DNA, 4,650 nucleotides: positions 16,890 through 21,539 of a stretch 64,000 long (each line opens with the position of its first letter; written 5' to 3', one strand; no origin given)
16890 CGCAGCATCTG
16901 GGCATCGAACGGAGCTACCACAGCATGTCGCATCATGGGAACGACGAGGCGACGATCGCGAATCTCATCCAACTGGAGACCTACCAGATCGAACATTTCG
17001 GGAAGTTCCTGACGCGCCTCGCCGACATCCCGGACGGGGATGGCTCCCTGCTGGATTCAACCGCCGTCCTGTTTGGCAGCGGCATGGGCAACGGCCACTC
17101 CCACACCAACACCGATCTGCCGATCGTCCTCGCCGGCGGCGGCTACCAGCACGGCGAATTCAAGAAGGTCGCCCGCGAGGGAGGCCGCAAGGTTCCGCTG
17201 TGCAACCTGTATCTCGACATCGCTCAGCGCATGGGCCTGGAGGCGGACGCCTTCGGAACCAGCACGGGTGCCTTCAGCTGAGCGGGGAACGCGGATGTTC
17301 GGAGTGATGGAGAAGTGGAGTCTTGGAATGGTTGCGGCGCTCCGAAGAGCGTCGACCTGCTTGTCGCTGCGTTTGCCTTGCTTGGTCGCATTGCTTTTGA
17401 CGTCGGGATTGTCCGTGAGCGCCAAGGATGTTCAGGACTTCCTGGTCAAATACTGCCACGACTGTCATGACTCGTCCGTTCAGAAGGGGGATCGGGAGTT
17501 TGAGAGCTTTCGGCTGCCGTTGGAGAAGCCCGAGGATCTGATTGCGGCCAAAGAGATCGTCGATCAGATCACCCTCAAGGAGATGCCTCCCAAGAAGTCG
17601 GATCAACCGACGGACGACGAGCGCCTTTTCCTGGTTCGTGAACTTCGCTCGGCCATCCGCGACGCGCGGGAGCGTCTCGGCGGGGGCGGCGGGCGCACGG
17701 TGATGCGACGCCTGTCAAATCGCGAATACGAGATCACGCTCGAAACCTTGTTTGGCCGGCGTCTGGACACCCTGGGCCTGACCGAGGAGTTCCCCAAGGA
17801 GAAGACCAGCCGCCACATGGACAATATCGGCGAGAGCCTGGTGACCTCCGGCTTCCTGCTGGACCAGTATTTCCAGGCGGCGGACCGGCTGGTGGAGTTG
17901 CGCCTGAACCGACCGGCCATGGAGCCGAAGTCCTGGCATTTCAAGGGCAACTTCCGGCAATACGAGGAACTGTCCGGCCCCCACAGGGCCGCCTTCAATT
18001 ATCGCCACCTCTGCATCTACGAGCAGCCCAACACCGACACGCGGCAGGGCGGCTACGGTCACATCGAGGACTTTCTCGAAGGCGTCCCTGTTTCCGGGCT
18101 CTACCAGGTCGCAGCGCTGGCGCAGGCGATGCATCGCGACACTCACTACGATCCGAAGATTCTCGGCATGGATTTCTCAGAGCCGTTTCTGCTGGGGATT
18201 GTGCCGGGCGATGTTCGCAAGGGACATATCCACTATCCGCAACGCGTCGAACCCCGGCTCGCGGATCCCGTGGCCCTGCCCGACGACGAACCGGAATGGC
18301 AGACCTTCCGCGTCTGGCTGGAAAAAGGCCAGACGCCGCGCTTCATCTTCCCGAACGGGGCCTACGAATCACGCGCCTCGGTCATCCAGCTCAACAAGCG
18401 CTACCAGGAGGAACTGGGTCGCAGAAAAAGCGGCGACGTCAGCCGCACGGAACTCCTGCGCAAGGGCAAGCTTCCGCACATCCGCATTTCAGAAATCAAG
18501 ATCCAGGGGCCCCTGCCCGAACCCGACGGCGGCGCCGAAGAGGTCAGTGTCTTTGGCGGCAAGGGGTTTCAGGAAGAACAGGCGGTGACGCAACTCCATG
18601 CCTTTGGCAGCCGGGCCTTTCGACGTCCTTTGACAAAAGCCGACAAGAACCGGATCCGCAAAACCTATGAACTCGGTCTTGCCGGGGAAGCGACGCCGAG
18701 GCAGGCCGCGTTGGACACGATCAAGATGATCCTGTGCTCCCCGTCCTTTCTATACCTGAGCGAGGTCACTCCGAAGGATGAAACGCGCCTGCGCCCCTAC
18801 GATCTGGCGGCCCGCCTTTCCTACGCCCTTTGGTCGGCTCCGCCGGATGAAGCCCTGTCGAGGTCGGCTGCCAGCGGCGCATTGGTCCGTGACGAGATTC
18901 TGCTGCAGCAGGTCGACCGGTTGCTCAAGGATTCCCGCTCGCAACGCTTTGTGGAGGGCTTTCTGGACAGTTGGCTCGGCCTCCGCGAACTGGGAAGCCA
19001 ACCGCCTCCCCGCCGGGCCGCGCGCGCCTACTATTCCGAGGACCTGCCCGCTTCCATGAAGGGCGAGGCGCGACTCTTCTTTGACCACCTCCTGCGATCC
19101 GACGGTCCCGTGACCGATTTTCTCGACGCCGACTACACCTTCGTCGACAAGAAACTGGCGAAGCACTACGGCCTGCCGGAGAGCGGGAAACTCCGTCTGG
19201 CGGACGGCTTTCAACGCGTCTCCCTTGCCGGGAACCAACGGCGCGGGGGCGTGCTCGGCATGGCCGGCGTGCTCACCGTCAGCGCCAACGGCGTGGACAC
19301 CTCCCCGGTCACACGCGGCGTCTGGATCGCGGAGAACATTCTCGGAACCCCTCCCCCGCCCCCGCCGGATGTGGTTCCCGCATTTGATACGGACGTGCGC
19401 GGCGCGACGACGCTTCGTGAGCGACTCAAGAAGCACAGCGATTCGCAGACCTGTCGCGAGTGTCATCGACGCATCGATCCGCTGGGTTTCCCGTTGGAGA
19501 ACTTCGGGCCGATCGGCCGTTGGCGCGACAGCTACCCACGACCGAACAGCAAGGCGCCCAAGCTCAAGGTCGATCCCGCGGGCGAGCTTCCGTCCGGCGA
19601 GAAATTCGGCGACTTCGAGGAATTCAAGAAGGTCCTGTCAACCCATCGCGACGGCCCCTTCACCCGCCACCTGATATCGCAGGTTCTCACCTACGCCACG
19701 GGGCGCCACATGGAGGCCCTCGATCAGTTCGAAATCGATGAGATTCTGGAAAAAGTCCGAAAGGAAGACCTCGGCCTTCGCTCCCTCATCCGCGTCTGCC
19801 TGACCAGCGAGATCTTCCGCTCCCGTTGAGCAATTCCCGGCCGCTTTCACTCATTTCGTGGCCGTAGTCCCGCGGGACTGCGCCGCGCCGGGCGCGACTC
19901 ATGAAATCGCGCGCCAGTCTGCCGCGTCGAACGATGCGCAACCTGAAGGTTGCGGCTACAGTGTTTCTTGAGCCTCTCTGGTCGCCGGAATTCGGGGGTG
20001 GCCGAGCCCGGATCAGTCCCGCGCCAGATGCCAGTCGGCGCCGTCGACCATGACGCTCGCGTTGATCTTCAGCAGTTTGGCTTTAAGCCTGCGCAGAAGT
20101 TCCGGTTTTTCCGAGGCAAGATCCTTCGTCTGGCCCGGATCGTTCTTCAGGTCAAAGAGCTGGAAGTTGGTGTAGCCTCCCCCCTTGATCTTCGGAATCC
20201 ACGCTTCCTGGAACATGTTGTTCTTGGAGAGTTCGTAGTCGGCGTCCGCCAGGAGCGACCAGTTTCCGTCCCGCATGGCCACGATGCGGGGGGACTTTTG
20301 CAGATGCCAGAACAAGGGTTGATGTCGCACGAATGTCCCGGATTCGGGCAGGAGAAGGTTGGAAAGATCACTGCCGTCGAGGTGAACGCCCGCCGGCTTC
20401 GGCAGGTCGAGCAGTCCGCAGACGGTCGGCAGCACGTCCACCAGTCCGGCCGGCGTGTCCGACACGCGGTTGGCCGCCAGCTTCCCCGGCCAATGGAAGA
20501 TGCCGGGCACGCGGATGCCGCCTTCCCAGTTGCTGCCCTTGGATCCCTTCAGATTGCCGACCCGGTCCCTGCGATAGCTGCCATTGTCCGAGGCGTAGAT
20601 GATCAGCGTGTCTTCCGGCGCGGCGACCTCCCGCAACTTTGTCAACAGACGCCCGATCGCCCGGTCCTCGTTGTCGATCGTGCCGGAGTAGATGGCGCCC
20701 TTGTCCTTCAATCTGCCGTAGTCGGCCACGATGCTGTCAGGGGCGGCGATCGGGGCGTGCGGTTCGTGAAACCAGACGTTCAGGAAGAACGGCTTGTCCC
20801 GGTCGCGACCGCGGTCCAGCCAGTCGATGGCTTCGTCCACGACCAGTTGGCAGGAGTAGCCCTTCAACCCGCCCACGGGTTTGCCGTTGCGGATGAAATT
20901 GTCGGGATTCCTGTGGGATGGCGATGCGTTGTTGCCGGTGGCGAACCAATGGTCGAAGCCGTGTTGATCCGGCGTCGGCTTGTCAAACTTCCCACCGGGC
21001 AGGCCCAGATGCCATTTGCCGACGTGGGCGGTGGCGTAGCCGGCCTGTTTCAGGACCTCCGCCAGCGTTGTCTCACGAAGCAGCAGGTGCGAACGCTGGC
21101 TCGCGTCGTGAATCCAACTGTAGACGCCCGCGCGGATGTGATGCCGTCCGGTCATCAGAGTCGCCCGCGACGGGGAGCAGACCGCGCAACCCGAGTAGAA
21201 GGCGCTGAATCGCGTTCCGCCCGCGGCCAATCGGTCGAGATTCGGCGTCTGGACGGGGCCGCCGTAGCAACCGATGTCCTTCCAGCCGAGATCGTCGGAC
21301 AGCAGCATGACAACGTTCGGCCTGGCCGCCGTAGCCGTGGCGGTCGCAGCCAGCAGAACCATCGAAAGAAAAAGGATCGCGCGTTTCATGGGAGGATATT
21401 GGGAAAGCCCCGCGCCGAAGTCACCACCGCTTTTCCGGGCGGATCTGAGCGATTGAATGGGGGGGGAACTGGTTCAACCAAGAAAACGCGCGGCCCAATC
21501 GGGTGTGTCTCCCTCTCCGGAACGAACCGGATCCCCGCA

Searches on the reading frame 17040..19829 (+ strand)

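Call 87: search_protein_families(library=pfam, max_evalue=0.00001, proteins=[window:17040-19829:+])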
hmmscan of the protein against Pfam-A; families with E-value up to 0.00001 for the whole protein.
window:17040-19829:+ (929 aa): 5 families
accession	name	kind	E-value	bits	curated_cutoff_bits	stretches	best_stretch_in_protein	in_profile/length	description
PF07631.16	PSD4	-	1.8e-38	132.4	23.3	1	584-712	1-128/128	Protein of unknown function (DUF1592)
PF07627.16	PSCyt3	-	1.3e-32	112.4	27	1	735-831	1-97/98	Protein of unknown function (DUF1588)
PF07624.16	PSD2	-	3e-18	65.7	25.8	1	852-926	1-74/74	Protein of unknown function (DUF1585)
PF07637.16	PSD5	-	7e-16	58.8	34.2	1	517-575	4-62/62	Protein of unknown function (DUF1595)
PF07626.16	PSD3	-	4.5e-15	56.3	23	1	223-286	1-61/65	Protein of unknown function (DUF1587)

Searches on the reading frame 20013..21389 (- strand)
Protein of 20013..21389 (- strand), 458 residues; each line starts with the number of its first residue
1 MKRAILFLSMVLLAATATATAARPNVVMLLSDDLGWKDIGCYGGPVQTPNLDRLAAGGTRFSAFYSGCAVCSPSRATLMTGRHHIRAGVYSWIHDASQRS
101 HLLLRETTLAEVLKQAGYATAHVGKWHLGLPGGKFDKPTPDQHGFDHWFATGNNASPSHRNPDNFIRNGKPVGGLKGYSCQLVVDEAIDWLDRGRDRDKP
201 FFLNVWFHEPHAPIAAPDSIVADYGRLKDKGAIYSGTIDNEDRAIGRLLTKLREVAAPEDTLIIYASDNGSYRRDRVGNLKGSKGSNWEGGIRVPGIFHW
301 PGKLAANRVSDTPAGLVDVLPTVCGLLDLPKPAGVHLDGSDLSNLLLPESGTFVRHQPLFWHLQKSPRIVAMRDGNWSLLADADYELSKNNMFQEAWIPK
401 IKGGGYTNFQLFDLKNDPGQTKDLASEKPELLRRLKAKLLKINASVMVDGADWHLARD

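Call 28: search_protein_families(library=pfam, max_evalue=0.00001, proteins=[window:20013-21389:-])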
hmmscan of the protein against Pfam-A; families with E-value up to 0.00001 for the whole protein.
window:20013-21389:- (458 aa): 2 families
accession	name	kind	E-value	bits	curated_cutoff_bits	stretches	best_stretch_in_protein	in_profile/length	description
PF00884.28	Sulfatase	-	2.4e-63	214.7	25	1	24-328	1-300/301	Sulfatase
PF01663.27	Phosphodiest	-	5.1e-09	36.6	23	1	26-270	1-220/342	Type I phosphodiesterase / nucleotide pyrophosphatase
